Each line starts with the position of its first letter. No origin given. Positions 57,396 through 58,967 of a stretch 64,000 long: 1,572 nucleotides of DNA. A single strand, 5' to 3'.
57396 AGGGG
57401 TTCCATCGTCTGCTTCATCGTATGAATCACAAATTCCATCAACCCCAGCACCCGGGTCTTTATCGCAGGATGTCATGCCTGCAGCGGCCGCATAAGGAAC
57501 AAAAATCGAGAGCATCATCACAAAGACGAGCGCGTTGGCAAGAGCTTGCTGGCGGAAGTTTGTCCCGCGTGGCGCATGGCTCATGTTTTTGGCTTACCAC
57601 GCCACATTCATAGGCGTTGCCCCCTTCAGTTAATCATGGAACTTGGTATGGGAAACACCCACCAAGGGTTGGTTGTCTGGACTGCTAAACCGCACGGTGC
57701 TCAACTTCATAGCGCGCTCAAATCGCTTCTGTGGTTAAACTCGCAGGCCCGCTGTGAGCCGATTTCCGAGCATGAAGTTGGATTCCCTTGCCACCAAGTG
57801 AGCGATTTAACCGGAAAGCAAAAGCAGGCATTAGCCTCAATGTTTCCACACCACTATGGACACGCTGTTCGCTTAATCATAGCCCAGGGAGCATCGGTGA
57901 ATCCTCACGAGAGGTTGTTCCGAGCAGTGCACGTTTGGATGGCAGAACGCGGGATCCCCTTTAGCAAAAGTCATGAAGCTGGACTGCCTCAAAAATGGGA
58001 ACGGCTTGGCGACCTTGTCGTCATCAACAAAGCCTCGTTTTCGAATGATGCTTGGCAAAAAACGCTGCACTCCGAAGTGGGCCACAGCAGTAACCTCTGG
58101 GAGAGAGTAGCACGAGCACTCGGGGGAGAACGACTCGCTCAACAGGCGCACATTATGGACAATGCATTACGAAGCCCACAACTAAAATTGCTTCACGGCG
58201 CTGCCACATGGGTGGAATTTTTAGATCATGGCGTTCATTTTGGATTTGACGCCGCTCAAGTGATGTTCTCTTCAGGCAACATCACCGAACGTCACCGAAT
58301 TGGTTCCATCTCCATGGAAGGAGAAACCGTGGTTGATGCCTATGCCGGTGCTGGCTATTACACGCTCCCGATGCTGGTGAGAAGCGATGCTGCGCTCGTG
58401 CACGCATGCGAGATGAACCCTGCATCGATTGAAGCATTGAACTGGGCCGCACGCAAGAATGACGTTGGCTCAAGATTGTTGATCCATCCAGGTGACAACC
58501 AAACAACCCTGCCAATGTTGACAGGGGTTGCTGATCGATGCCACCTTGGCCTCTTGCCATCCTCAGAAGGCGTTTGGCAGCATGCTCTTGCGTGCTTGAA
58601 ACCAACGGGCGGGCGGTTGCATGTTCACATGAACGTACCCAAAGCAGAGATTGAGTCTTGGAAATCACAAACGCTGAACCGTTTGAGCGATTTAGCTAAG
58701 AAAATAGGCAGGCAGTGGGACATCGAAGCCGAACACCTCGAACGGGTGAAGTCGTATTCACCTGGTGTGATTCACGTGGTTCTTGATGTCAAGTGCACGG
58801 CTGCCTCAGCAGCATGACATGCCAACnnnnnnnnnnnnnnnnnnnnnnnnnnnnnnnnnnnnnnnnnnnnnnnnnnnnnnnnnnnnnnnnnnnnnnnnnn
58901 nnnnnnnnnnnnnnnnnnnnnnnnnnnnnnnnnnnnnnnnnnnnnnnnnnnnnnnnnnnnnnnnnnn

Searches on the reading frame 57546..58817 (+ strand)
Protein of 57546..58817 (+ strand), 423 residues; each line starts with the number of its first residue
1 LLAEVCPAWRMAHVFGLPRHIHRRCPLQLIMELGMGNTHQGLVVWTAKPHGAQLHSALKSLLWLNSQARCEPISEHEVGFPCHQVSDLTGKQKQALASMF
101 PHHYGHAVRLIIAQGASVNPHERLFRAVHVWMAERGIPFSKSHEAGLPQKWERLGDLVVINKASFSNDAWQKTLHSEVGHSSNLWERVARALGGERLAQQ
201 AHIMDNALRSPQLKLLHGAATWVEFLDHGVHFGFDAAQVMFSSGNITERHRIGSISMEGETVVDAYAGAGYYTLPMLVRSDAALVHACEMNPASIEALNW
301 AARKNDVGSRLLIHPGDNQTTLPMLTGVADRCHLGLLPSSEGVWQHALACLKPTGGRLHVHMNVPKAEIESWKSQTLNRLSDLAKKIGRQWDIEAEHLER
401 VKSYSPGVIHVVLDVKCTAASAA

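Call 41: search_protein_families(library=pfam, proteins=[window:57546-58817:+], max_evalue=1)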
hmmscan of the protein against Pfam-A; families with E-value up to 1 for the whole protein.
window:57546-58817:+ (423 aa): 4 families
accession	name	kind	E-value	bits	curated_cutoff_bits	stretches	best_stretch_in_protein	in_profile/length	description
PF02475.24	TRM5-TYW2_MTfase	-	1.7e-24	87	28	1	227-386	5-158/164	TRM5/TYW2 methyltransferase domain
PF25133.1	TYW2_N_2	-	2.3e-07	31.3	27.7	1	143-219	13-77/79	TYW2 N-terminal domain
PF05175.20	MTS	-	0.26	11.3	23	1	259-309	32-82/170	Methyltransferase small domain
PF13847.12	Methyltransf_31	-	0.29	11.3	27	1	258-374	3-127/145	Methyltransferase domain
